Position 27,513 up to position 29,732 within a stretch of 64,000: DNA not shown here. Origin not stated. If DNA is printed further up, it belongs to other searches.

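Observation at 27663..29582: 639-aa orphan protein encoded antisense between rlmH and yitT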

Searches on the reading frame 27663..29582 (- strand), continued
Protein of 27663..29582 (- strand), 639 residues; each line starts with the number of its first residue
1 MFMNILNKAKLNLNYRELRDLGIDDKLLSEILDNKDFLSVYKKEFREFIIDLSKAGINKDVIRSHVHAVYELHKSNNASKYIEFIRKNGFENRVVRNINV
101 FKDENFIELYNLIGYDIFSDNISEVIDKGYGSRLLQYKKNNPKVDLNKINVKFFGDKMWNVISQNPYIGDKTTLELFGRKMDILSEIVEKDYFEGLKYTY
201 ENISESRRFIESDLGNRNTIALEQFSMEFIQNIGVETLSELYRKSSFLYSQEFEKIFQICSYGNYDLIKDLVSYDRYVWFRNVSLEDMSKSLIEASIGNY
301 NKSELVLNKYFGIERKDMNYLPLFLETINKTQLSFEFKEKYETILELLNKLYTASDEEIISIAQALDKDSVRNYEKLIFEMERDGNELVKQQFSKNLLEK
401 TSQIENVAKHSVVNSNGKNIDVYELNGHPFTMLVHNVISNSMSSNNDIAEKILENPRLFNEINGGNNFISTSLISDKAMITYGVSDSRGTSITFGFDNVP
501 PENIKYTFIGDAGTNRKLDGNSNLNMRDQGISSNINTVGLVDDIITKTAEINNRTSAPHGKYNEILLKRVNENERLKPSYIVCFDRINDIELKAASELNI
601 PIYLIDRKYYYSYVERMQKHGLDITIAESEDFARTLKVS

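Call 46: find_related_loci(query=A1, collection=genome_contigs, flank=6000)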
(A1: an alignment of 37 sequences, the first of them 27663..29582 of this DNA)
Query A1 (639 aa) in genome_contigs; peptide patterns used: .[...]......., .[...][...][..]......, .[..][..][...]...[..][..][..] (x = any residue, [..] = any of these).
208 stretches matched a pattern; 13 encode a relative of the query (tblastn E <= 1e-3); 13 distinct loci.
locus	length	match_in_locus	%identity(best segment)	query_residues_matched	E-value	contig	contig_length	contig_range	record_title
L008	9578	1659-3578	97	1-639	0e+0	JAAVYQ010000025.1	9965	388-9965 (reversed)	MAG: Bacilli bacterium isolate ABMPRH_62_0 k141_385259, whole genome shotgun sequence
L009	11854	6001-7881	48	3-610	0e+0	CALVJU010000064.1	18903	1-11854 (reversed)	MAG: uncultured Bacilli bacterium isolate E11__bin86 genome assembly, contig: E11__k127_5204201, whole genome shotgun se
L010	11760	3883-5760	48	3-610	3e-179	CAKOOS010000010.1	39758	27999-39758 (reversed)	MAG: uncultured Bacilli bacterium isolate REFINED_METABAT215_TOP10_CONTIGS_1500_ASSEMBLY_K77_MERGED__Hadza_MoBio_hadza-A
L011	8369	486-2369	47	3-610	7e-178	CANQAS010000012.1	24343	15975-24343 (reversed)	MAG: uncultured Bacilli bacterium isolate Lapin-001__bin73 genome assembly, contig: Lapin-001__NODE_2341_length_24343_co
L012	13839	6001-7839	46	3-610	2e-168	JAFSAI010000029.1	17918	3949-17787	MAG: Bacilli bacterium isolate RGIG2961 Goat_Rectum-1__c646697, whole genome shotgun sequence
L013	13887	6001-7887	45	3-617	6e-161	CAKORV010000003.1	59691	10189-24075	MAG: uncultured Bacilli bacterium isolate REFINED_METABAT215_TOP10_CONTIGS_1500_ASSEMBLY_K77_MERGED__Hadza_MoBio_hadza-E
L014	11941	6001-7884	47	3-610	5e-176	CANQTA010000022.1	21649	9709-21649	MAG: uncultured Bacilli bacterium isolate Lapin-012__bin21 genome assembly, contig: Lapin-012__NODE_3356_length_21649_co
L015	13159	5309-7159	45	3-610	3e-157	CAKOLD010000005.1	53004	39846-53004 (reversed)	MAG: uncultured Bacilli bacterium isolate REFINED_METABAT215_TOP10_CONTIGS_1500_ASSEMBLY_K77_MERGED__Hadza_MoBio_hadza-E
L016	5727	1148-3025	43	1-610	2e-150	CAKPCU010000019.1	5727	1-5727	MAG: uncultured Bacilli bacterium isolate REFINED_METABAT215_TOP10_CONTIGS_1500_ASSEMBLY_K77_MERGED__Hadza_MoBio_C-REDO_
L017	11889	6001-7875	42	3-610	4e-146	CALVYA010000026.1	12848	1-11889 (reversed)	MAG: uncultured Bacilli bacterium isolate BRZ_CE__bin6 genome assembly, contig: BRZ_CE__NODE_6209_length_12848_cov_12.52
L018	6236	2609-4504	40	1-622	3e-131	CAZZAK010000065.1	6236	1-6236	MAG TPA_asm: uncultured Clostridium sp. isolate SRP278969_co1_175 genome assembly, contig: NODE_20152_length_6236_cov_7.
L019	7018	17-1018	46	280-610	2e-84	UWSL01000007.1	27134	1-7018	uncultured Tenericutes bacterium isolate UMGS1573 genome assembly, contig: NODE_68_length_27134_cov_3.230141, whole geno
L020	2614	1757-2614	46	3-273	5e-73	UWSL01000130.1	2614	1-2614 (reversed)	uncultured Tenericutes bacterium isolate UMGS1573 genome assembly, contig: NODE_4768_length_2614_cov_2.783118, whole gen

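Call 56: find_encoding_contigs(protein=P0129, flank=7000, max_places=2)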
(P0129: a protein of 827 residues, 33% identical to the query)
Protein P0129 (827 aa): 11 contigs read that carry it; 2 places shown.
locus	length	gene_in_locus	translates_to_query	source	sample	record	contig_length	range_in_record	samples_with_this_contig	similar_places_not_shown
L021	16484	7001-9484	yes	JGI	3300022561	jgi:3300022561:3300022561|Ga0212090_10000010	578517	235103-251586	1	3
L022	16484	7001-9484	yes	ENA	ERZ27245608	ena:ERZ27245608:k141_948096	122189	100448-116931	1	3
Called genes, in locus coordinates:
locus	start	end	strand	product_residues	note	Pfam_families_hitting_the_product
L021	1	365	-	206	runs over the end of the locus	PF03575:Peptidase_S51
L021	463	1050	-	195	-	-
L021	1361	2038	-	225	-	-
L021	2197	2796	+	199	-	-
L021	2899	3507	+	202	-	PF07501:G5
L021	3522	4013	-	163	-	-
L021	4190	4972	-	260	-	-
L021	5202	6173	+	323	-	-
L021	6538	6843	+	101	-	-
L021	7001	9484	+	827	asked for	-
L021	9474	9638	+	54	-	-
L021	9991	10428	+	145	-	PF13091:PLDc_2 (weak)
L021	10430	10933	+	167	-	-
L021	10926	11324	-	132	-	-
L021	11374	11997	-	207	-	PF10544:T5orf172, PF13455:MUG113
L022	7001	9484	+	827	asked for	-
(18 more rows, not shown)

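Call 57: find_encoding_contigs(protein=P0213, flank=7000, max_places=2)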
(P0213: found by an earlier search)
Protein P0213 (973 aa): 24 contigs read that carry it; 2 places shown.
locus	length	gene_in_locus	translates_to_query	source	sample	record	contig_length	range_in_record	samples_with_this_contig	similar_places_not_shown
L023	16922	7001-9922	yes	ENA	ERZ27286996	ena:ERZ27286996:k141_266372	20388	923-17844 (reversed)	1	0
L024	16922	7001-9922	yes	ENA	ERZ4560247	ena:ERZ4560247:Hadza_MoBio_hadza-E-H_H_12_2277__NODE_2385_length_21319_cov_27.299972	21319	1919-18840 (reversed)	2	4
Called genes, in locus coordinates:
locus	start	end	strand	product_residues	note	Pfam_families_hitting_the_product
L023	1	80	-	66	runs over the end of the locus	-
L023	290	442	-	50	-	PF14198:TnpV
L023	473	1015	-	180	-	-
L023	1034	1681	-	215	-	PF01076:Mob_Pre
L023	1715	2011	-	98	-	-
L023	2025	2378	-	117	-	-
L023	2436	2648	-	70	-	PF06970:RepA_N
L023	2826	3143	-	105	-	-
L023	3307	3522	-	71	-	PF12728:HTH_17 (weak)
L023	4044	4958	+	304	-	-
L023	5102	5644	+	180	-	-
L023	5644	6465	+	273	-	PF08843:AbiEii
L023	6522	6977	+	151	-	-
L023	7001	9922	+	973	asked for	-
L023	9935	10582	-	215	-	-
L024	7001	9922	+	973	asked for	-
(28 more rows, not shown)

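Call 58: find_encoding_contigs(protein=P0103, flank=5000, max_places=1)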
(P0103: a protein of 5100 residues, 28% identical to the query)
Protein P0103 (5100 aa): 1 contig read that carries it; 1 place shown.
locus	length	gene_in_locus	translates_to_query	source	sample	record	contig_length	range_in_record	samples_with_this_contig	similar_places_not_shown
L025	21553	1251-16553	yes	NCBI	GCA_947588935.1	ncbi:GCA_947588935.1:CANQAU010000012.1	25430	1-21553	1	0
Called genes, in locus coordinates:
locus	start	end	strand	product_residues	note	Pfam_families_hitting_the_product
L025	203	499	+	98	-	-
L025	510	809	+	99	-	-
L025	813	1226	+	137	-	-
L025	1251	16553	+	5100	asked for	PF03496:ADPrib_exo_Tox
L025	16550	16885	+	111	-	-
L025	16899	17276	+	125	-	PF13780:DUF4176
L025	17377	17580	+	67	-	PF00584:SecE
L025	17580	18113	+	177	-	PF02357:NusG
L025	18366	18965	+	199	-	PF03946:Ribosomal_L11_N, PF00298:Ribosomal_L11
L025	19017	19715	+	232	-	PF00687:Ribosomal_L1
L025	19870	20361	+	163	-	PF00466:Ribosomal_L10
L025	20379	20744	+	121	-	PF16320:Ribosomal_L12_N, PF00542:Ribosomal_L12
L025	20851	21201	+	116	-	-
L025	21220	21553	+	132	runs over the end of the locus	-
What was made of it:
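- On LXG/T7SSb polymorphic toxin: Only the distant giant relative P0103 has a DUF4176 neighbour (call 58).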

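Call 61: search_protein_families(library=pfam, proteins=[L025:9351-16550:+], max_evalue=0.01)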
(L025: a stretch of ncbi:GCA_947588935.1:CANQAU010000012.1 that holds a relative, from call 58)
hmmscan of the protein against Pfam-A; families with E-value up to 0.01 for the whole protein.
L025:9351-16550:+ (2400 aa): 1 family
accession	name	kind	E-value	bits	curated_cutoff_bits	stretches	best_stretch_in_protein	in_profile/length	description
PF03496.20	ADPrib_exo_Tox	-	1.3e-14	54.4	23.4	1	1903-2094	16-175/196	ADP-ribosyltransferase exoenzyme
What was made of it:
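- Closest known: Cholera-toxin-like R-S-E ARTs. Same: A PF03496 domain co-occurs with this module in the giant protein P0103 (call 61).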

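Call 63: find_encoding_contigs(protein=P0010, flank=5000, max_places=2)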
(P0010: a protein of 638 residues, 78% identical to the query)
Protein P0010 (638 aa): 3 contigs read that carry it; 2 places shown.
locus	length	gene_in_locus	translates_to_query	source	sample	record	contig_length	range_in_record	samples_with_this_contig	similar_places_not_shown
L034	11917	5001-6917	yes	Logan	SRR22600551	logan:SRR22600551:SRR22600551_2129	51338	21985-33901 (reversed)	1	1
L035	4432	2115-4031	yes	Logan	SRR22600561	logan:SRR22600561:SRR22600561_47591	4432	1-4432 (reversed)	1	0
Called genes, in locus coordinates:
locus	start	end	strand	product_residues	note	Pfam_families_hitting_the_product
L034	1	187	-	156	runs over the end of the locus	PF00583:Acetyltransf_1 (weak), PF13508:Acetyltransf_7 (weak)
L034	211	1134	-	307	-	PF10298:WhiA_N, PF14527:LAGLIDADG_WhiA, PF02650:HTH_WhiA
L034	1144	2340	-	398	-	PF24568:CC_PcsB, PF01551:Peptidase_M23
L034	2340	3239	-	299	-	PF18075:FtsX_ECD, PF02687:FtsX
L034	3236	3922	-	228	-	PF00005:ABC_tran, PF13304:AAA_21 (faint)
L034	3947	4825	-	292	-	PF02588:YitT_membrane, PF10035:DUF2179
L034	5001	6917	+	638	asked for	-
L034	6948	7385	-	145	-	PF02590:SPOUT_MTase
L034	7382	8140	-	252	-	PF00753:Lactamase_B, PF23023:Anti-Pycsar_Apyc1, PF12706:Lactamase_B_2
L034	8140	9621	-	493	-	PF01476:LysM, PF07501:G5 (weak), PF01551:Peptidase_M23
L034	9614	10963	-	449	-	PF00772:DnaB, PF03796:DnaB_C, PF13481:AAA_25 (weak)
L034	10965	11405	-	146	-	PF01281:Ribosomal_L9_N, PF03948:Ribosomal_L9_C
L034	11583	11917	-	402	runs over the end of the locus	PF00768:Peptidase_S11, PF07943:PBP5_C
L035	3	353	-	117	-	?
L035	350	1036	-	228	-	PF00005:ABC_tran, PF13304:AAA_21 (faint)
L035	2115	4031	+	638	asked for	-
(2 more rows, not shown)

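Call 64: find_encoding_contigs(protein=P0011, flank=5000, max_places=1)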
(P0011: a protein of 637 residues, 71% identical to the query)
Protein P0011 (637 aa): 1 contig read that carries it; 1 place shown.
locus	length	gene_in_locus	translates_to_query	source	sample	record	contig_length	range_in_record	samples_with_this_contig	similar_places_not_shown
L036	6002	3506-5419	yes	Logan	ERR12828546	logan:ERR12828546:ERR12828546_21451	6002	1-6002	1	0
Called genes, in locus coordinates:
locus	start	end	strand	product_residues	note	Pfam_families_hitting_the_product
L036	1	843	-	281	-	?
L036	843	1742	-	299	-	PF18075:FtsX_ECD, PF02687:FtsX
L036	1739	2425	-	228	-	PF00005:ABC_tran, PF13304:AAA_21 (faint)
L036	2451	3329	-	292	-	PF02588:YitT_membrane, PF10035:DUF2179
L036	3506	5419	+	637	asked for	-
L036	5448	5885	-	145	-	PF02590:SPOUT_MTase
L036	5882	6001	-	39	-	?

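Call 70: fold_search(model_id=the predicted structure, library=viral)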
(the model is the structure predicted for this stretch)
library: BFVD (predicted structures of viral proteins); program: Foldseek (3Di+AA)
matches with E <= 10: 93; with E <= 0.001: 0
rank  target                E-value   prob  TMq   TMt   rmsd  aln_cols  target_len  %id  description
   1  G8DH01                4.3e-02  0.98  0.18  0.43   7.3       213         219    8  (no name in the UniProt tables at hand)
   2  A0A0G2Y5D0            1.2e-01  0.87  0.16  0.44   7.6       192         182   15  Uncharacterized protein [Acanthamoeba polyphaga mimivirus Kroon]
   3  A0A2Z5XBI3            1.5e-01  0.30  0.13  0.23  18.5       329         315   10  (no name in the UniProt tables at hand)
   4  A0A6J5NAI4            3.4e-01  0.16  0.16  0.22  19.2       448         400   12  Uncharacterized protein [uncultured Caudovirales phage]
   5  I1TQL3                4.3e-01  0.38  0.14  0.25  10.2       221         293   11  (no name in the UniProt tables at hand)
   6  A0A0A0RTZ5            5.6e-01  0.30  0.15  0.33  10.7       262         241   10  Uncharacterized protein [Mycobacterium phage Larenn]
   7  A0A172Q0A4            6.5e-01  0.09  0.07  0.12  15.2       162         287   14  Putative DHD superfamily phosphohydrolase [Acinetobacter phage vB_AbaM_ME3]
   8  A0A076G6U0            6.8e-01  0.06  0.06  0.10  18.1       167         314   17  Exopolyphosphatase [Bacillus phage Bobb]
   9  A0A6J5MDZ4            7.8e-01  0.13  0.15  0.10  16.9       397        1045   12  NAT_SF domain containing protein [uncultured Caudovirales phage]
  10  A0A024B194            7.8e-01  0.06  0.06  0.10  17.5       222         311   12  Exopolyphosphatase [Bacillus phage Hakuna]
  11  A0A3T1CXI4            8.6e-01  0.08  0.06  0.10  17.6       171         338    8  Uncharacterized protein [Acanthamoeba castellanii medusavirus J1]
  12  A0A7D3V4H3            1.2e+00  0.01  0.05  0.07  24.5       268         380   10  Capsid protein [Parvoviridae sp.]
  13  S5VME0                1.2e+00  0.04  0.05  0.09  16.3       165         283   15  DHH superfamily pPhosphohydrolase [Pseudomonas phage PaBG]
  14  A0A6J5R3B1            1.4e+00  0.02  0.08  0.08  32.1       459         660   10  Uncharacterized protein [uncultured Caudovirales phage]
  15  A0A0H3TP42            1.5e+00  0.04  0.08  0.13  16.2       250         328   10  (no name in the UniProt tables at hand)
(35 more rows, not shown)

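Call 74: find_encoding_contigs(protein=P0045, flank=6000, max_places=2)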
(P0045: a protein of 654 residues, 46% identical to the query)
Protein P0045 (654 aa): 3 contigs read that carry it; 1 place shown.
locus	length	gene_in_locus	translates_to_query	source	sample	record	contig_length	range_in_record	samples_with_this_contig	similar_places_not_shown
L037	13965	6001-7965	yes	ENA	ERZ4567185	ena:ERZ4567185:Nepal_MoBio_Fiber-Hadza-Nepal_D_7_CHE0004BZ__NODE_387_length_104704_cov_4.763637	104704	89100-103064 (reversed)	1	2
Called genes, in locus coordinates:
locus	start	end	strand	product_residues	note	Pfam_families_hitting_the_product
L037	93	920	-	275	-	-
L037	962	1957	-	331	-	-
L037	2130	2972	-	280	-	PF23023:Anti-Pycsar_Apyc1, PF12706:Lactamase_B_2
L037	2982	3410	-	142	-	PF07883:Cupin_2 (weak)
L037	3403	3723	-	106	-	PF02627:CMD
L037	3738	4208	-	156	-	PF12641:Flavodoxin_3 (faint), PF12682:Flavodoxin_4, PF12724:Flavodoxin_5 (faint), PF02525:Flavodoxin_2 (weak)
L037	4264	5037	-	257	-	PF01048:PNP_UDP_1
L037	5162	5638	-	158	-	PF12682:Flavodoxin_4, PF12724:Flavodoxin_5 (faint)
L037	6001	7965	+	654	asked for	-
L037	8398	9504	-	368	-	PF04892:VanZ-LLP1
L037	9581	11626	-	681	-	PF02687:FtsX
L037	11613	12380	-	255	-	PF00005:ABC_tran, PF13304:AAA_21 (faint)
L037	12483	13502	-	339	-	PF02518:HATPase_c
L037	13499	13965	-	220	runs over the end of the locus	PF00072:Response_reg, PF00486:Trans_reg_C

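Call 75: find_encoding_contigs(protein=P0043, flank=6000, max_places=2)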
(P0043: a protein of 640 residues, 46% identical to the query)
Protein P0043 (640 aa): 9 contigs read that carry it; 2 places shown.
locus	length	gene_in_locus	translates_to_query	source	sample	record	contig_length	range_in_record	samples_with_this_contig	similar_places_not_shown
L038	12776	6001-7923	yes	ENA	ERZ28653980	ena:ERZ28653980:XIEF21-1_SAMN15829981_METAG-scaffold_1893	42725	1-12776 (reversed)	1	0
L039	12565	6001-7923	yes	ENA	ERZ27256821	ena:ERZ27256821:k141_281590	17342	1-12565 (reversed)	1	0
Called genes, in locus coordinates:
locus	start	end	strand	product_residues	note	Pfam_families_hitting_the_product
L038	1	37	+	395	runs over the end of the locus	-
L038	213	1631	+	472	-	PF00749:tRNA-synt_1c, PF19269:Anticodon_2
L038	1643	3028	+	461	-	PF01406:tRNA-synt_1e, PF01921:tRNA-synt_1f (faint), PF09334:tRNA-synt_1g (faint)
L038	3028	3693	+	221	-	PF04298:Zn_peptidase_2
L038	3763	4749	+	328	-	-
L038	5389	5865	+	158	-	PF00383:dCMP_cyt_deam_1, PF14437:MafB19-deam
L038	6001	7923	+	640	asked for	-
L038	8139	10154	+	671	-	PF27449:LtaS_N, PF00884:Sulfatase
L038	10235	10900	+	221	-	PF00072:Response_reg, PF00486:Trans_reg_C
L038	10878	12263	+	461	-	PF00672:HAMP, PF00512:HisKA, PF02518:HATPase_c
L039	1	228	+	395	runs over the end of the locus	-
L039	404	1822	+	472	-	PF00749:tRNA-synt_1c, PF19269:Anticodon_2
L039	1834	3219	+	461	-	PF01406:tRNA-synt_1e, PF01921:tRNA-synt_1f (faint), PF09334:tRNA-synt_1g (faint)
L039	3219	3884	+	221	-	PF04298:Zn_peptidase_2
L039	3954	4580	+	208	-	PF01545:Cation_efflux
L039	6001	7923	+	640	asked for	-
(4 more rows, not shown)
